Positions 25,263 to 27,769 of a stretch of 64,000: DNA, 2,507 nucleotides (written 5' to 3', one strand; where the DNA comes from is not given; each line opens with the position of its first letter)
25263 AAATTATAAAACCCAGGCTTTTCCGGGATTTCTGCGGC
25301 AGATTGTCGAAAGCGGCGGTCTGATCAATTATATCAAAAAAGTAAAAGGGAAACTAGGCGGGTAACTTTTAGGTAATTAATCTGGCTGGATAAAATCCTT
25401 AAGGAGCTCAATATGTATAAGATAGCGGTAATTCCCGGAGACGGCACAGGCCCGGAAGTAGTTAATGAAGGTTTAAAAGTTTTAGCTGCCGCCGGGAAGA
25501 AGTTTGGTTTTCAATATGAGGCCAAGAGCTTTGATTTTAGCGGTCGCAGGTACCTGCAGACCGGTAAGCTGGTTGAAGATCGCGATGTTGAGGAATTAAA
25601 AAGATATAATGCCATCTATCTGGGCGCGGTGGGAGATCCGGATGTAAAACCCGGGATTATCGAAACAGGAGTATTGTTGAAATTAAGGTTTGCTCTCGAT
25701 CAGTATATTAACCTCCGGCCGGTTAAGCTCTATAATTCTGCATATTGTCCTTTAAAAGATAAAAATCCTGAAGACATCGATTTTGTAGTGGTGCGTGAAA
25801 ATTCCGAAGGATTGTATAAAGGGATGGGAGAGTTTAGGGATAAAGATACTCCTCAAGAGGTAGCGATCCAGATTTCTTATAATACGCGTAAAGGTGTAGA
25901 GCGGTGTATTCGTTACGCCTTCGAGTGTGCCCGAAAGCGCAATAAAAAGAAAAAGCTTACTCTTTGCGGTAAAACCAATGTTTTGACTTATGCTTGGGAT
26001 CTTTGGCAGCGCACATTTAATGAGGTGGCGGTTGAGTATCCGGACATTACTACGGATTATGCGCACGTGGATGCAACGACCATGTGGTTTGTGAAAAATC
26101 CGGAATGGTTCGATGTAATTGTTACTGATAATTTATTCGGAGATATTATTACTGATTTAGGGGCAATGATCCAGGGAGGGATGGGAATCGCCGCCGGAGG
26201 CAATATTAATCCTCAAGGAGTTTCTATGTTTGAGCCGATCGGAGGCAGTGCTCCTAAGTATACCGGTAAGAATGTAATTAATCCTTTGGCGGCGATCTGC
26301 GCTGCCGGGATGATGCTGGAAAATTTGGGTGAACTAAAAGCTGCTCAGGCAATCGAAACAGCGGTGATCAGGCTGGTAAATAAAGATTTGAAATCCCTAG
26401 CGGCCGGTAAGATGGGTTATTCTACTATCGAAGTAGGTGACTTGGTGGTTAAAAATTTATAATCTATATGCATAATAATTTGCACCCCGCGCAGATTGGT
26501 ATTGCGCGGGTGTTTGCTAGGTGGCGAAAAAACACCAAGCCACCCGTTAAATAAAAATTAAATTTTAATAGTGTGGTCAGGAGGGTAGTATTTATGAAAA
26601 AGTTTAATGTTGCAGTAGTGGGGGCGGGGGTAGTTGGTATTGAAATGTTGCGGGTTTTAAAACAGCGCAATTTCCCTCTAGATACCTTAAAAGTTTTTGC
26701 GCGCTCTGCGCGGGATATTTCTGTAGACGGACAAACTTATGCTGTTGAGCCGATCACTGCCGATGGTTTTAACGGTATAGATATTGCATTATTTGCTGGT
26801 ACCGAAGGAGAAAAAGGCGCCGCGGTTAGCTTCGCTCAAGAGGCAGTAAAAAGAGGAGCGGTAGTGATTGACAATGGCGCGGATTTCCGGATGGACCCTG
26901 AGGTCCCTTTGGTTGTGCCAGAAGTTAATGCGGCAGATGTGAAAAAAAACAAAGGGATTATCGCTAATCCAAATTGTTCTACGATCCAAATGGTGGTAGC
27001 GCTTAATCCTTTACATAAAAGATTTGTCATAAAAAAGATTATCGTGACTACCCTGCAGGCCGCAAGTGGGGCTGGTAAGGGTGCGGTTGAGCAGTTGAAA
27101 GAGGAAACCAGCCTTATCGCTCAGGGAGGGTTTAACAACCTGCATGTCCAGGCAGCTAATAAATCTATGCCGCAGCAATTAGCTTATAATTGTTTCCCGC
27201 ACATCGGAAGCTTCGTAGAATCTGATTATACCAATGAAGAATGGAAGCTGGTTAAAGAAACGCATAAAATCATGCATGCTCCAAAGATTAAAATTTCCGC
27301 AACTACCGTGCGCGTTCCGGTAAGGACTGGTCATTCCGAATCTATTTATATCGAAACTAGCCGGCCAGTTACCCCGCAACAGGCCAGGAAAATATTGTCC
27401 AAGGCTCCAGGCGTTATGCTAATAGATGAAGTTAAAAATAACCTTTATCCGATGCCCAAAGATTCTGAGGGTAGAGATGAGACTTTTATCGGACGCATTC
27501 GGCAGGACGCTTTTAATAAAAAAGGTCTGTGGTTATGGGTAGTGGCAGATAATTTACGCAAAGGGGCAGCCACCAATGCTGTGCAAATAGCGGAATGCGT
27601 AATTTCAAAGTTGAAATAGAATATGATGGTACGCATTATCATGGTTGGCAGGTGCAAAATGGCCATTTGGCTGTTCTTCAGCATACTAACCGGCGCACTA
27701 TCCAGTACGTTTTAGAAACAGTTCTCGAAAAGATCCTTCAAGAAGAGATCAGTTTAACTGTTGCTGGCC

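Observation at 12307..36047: Family of ~70-nt imperfect palindromic intergenic repeats (4 copies, both orientations)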

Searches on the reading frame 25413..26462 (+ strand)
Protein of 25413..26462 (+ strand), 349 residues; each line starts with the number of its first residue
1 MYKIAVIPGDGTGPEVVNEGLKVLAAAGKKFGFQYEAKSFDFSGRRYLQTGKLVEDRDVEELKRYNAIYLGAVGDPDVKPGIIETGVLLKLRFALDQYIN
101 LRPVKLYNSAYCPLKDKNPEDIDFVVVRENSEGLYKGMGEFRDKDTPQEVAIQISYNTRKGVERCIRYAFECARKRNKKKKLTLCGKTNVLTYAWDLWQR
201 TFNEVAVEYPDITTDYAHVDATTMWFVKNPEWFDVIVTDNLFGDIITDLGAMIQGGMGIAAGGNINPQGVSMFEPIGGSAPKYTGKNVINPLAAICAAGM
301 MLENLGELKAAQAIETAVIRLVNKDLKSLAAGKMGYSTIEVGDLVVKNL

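Call 15: search_protein_families(library=ncbifam, proteins=[window:25413-26462:+])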
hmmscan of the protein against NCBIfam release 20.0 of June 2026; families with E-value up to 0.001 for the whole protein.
window:25413-26462:+ (349 aa): 16 families
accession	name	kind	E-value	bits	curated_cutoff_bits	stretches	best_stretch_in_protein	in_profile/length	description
NF002898.0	PRK03437.1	equivalog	3.5e-154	513.2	393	1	2-349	5-345/347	3-isopropylmalate dehydrogenase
TIGR02089.1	TTC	equivalog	1.3e-105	353.2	470.4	1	2-347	4-350/352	tartrate dehydrogenase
NF006048.0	PRK08194.1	equivalog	3.3e-92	309.3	501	1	2-348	4-348/352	tartrate dehydrogenase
TIGR00169.1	leuB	equivalog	3.3e-78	263.2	353.2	1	3-327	1-328/349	3-isopropylmalate dehydrogenase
NF040626.1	AksF2_Meth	equivalog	1e-74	251.8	540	1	1-348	1-329/333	homoisocitrate dehydrogenase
TIGR02088.1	LEU3_arch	subfamily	1.5e-73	247.9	409.8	1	4-332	1-311/324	isopropylmalate/isohomocitrate dehydrogenases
NF006673.0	PRK09222.1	equivalog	1.1e-67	229.2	509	1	2-326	5-313/482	NADP-dependent isocitrate dehydrogenase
NF040619.1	AksF_Meth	equivalog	2.4e-66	224.2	500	1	1-329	1-328/343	homoisocitrate dehydrogenase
NF006529.0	PRK08997.1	equivalog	2.4e-66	224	510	1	3-325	5-311/335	isocitrate dehydrogenase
TIGR02924.1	ICDH_alpha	equivalog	9.2e-56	189.8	561.35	1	3-325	2-308/473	isocitrate dehydrogenase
TIGR00175.1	mito_nad_idh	equivalog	8.5e-53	179.6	432.4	1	2-336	4-320/334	isocitrate dehydrogenase (NAD(+))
NF040855.1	iso_homocit_dh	equivalog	4.9e-52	177.3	680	1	1-324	1-295/345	isocitrate--homoisocitrate dehydrogenase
TIGR00183.1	prok_nadp_idh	equivalog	1.2e-38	133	567.3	2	159-349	203-416/417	isocitrate dehydrogenase (NADP(+))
NF005425.0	PRK07006.1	equivalog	1.4e-38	132.8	490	2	147-349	191-416/416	NADP-dependent isocitrate dehydrogenase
NF005036.0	PRK06451.1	equivalog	1.6e-35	122.6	484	2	226-324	282-379/412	NADP-dependent isocitrate dehydrogenase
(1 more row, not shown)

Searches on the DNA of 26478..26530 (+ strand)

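Call 71: build_rna_model(alignment_id=A4, structure=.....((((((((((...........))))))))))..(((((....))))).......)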
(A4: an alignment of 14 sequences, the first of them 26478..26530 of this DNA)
Model R2 built from alignment A4 (14 sequences, 59 columns); structure: as given.
model positions 56; base pairs 15; branch points 1; effective number of sequences 14; information 0.991 bits per position. Calibrated on 0.2 Mb of random sequence (short: E-values are rough).
structure used (alignment columns):
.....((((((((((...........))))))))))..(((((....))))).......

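Call 72: search_with_rna_model(model_id=R2, sources=[window, L002, L003, L004, L005, L006, L008, L011, L012, L013, L016, L017, L018, L019, L020, L021, L022, L023, L024, L025, L026, L027, L028, L029, L030, L031, L032, L033, L034, L035, L036, L037, L038, L039, L040, L042, L043, L044, L045, L046, L047, L048, L049, L050, L051, L052, L053, L054, L055, L056, L057, L058, L059, L061, L062, L063, L064, L065, L066, L067, L068, L069, L070, L071, L072, L155, L158, L161, L163, L164, L165, L166, L167], max_evalue=0.01)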
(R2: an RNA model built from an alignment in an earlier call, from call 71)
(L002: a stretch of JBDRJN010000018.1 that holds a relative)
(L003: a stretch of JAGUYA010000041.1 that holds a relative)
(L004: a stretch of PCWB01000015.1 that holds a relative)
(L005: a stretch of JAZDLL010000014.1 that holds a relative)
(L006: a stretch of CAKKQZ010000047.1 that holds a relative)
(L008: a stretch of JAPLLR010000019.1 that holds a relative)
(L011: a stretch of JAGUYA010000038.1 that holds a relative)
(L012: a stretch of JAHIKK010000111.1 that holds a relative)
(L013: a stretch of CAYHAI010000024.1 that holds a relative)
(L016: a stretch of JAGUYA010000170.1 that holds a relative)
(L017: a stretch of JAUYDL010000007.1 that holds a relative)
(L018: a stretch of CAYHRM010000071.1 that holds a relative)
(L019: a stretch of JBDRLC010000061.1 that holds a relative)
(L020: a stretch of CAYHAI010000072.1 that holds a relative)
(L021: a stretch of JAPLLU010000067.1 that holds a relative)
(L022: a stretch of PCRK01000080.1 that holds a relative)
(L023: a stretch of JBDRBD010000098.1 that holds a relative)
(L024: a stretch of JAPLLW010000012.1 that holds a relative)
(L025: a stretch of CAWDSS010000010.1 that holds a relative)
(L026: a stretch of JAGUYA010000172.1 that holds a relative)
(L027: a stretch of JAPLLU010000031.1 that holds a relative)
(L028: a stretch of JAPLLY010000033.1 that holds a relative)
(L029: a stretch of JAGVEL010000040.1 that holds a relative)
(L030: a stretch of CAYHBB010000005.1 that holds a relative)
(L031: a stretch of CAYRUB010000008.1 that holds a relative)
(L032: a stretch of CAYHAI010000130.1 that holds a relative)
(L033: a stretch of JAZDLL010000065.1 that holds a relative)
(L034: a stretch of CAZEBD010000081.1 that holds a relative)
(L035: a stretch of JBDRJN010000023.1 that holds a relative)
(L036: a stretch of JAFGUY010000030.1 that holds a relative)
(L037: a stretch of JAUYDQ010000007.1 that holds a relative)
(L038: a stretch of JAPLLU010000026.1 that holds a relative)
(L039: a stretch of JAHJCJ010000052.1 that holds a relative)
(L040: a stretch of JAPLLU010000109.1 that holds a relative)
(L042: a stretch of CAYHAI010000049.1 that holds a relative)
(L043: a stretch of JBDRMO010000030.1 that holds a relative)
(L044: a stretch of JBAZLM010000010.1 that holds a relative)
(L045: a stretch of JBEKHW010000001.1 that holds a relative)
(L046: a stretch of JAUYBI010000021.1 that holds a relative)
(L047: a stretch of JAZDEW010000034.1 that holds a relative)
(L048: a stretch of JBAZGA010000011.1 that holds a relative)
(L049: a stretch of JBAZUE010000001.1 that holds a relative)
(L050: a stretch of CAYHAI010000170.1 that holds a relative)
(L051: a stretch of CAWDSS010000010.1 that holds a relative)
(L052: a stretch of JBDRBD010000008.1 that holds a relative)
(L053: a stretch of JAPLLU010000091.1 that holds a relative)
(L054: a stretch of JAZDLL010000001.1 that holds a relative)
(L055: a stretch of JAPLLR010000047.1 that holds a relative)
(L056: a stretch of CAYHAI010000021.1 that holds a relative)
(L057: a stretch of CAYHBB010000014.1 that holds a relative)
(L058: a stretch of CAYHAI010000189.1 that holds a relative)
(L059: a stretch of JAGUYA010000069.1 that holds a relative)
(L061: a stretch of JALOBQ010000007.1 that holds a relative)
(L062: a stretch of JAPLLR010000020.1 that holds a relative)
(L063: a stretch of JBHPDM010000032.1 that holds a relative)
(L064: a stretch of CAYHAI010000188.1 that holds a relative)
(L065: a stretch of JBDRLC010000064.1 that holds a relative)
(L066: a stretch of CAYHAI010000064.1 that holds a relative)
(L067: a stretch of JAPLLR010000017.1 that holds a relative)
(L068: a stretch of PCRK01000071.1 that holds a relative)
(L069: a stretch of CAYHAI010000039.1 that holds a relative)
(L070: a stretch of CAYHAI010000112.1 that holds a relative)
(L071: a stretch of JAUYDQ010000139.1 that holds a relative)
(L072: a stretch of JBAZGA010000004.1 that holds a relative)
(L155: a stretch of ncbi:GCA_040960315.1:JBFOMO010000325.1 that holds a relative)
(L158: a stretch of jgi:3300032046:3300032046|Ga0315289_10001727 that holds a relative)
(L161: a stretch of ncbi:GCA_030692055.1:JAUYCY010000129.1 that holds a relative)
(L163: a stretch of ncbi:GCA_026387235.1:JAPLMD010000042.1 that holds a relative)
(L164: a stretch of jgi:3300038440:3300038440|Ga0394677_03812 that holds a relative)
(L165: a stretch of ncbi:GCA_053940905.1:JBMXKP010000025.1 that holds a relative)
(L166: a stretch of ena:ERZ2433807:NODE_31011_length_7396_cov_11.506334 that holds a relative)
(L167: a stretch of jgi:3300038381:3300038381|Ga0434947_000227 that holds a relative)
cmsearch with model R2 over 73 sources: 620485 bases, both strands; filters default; matches with E-value up to 0.01: 7.
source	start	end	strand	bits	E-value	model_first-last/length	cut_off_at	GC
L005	3933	3988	-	67.9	3.4e-16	1-56/56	no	0.61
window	26478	26533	+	65.5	1.7e-15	1-56/56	no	0.54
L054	4889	4944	-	57.9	2.1e-13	1-56/56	no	0.59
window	34698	34753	+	53.6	3.3e-12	1-56/56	no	0.57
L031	5130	5186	-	51.8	1.1e-11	1-56/56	no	0.6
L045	4992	5044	-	29.8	1.5e-05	1-56/56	no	0.7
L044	4111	4166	-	21.6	0.0029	1-56/56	no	0.43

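Call 73: search_with_rna_model(model_id=R2, sources=[L073, L074, L075, L076, L077, L078, L079, L080, L081, L082, L083, L084, L085, L086, L087, L088, L089, L090, L091, L092, L093, L094, L095, L096, L097, L098, L099, L100, L101, L102, L103, L104, L105, L106, L107, L108, L109, L110, L111, L112, L113, L114, L115, L116, L117, L118, L119, L120, L121, L122, L123, L124, L125, L126, L127, L128, L129, L130, L131, L132, L133, L134, L135, L136, L137, L138, L139, L140, L141, L142, L143, L144, L145, L146, L147, L148, L149, L150, L151, L152], max_evalue=0.01)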
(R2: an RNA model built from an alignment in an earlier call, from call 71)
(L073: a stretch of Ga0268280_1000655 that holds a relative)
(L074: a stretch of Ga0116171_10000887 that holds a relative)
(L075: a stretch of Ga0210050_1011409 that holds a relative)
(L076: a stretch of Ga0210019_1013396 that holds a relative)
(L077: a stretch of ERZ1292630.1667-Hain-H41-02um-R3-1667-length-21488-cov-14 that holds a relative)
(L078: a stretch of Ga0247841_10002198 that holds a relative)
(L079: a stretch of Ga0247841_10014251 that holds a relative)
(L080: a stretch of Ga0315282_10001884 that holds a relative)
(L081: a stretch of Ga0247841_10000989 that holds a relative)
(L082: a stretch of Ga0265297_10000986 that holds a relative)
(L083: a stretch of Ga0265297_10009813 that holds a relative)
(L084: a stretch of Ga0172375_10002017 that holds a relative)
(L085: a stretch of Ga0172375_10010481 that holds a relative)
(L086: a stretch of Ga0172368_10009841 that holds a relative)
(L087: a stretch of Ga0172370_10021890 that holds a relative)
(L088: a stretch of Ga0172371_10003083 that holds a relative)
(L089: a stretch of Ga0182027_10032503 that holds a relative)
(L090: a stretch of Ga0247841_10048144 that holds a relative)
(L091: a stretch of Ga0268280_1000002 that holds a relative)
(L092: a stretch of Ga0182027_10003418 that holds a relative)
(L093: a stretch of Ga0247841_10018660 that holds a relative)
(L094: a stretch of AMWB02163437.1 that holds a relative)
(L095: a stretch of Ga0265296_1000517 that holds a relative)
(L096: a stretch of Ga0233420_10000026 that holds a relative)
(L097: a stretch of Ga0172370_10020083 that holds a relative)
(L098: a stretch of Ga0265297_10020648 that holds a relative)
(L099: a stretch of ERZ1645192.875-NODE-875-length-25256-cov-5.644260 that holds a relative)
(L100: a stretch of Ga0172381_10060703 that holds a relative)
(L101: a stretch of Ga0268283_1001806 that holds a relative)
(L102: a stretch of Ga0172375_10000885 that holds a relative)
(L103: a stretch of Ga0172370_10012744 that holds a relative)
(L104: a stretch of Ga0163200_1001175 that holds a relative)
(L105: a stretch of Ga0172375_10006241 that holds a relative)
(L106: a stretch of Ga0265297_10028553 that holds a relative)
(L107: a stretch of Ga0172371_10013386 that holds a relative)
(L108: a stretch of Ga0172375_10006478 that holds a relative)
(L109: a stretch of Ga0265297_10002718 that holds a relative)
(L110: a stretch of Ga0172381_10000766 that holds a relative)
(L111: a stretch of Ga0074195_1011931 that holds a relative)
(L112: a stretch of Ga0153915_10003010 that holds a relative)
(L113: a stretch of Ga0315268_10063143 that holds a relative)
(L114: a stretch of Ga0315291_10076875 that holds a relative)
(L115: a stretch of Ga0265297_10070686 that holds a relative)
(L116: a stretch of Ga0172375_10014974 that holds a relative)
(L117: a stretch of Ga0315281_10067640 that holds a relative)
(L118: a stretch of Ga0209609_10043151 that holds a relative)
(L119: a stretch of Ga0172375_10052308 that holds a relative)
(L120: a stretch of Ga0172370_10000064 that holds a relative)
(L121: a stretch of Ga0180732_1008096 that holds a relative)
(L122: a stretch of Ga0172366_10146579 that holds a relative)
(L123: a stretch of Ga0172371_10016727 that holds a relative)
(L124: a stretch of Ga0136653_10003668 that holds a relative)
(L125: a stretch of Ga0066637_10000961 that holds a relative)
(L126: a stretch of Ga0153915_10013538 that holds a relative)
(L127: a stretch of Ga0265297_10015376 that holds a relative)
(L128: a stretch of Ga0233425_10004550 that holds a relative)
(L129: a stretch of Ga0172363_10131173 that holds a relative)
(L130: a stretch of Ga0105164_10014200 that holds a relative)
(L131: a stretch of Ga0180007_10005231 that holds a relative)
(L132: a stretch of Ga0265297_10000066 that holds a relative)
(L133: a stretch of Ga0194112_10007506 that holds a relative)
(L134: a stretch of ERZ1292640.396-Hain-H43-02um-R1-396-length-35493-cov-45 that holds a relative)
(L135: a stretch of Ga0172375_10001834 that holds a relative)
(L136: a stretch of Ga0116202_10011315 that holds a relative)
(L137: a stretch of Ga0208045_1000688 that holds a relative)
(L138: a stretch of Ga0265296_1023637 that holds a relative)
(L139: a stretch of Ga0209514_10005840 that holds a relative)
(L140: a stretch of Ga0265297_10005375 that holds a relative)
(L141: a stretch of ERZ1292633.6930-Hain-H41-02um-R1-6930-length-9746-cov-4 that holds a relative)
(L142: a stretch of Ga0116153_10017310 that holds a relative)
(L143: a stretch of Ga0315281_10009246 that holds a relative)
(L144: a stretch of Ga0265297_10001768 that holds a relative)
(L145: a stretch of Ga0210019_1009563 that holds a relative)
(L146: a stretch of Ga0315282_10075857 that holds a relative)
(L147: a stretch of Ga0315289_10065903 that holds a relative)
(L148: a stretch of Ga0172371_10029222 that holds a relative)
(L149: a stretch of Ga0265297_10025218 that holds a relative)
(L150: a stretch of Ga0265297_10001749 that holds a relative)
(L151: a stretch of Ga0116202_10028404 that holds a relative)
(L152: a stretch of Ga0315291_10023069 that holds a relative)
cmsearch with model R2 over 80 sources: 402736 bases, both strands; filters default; matches with E-value up to 0.01: 16.
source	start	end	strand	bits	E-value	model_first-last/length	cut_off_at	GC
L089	3895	3950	+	77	6.5e-19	1-56/56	no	0.59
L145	1120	1175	+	76.7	8.1e-19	1-56/56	no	0.55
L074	3739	3794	+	73.9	4.8e-18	1-56/56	no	0.57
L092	3691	3746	+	71.4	2.3e-17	1-56/56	no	0.57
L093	1245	1300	+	63.9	3e-15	1-56/56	no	0.48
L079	3682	3735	+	63.8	3.1e-15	1-56/56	no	0.57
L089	3681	3736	+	63.4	4.2e-15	1-56/56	no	0.64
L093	3679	3734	+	62.5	7.2e-15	1-56/56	no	0.59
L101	1375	1430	+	57.2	2.2e-13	1-56/56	no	0.52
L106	1353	1453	+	50.8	1.3e-11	1-56/56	no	0.56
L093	1168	1223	+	40.6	9.6e-09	1-56/56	no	0.57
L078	3810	3912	+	40.2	1.2e-08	1-56/56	no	0.6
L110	3716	3800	+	34.5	4.6e-07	1-56/56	no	0.48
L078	1450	1549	+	34.1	6e-07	1-56/56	no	0.58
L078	3679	3781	+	31.6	3e-06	1-56/56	no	0.59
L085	3705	3734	+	21.1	0.0026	1-30/56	3'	0.5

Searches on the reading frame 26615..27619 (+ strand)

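Call 15: search_protein_families(library=ncbifam, proteins=[window:26615-27619:+])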
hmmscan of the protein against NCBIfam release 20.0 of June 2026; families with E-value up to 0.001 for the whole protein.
window:26615-27619:+ (334 aa): 14 families
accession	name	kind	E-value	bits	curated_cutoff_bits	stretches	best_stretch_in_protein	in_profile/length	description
NF011456.0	PRK14874.1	equivalog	8.5e-124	413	223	1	1-332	9-343/346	aspartate-semialdehyde dehydrogenase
TIGR01296.1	asd_B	equivalog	3.6e-117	391.2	324.2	1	1-330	4-337/339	aspartate-semialdehyde dehydrogenase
NF005229.0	PRK06728.1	equivalog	2e-86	290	628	1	4-331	14-343/347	aspartate-semialdehyde dehydrogenase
NF005957.0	PRK08040.1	equivalog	1.6e-51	175.8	273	1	4-331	13-332/336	aspartate-semialdehyde dehydrogenase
NF004224.0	PRK05671.1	equivalog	9.4e-51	173.2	284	1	1-332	9-334/336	aspartate-semialdehyde dehydrogenase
NF006416.0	PRK08664.1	subfamily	5.2e-38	131.1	232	2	42-161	64-189/350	aspartate-semialdehyde dehydrogenase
TIGR00978.1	asd_EA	equivalog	2.4e-35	122.2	301.2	2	69-161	86-187/342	aspartate-semialdehyde dehydrogenase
NF005144.0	PRK06598.1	subfamily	1.6e-21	76.9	198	2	181-320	214-358/369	aspartate-semialdehyde dehydrogenase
TIGR01850.1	argC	equivalog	6e-20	71.7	233.6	2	48-161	60-191/345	N-acetyl-gamma-glutamyl-phosphate reductase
NF005368.0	PRK06901.1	equivalog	9.1e-14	51.4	437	1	43-332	53-321/323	oxidoreductase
TIGR01745.1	asd_gamma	equivalog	5.7e-13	48.6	402.9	1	84-321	93-357/366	aspartate-semialdehyde dehydrogenase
TIGR01534.1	GAPDH-I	equivalog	3.4e-06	26.5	367.2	1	94-151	127-185/330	type I glyceraldehyde-3-phosphate dehydrogenase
TIGR01851.1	argC_other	equivalog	5.2e-06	26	229.85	1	49-166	44-163/310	N-acetyl-gamma-glutamyl-phosphate reductase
NF003251.0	PRK04207.1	equivalog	2.7e-05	23.4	185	1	222-273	203-254/343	type II glyceraldehyde-3-phosphate dehydrogenase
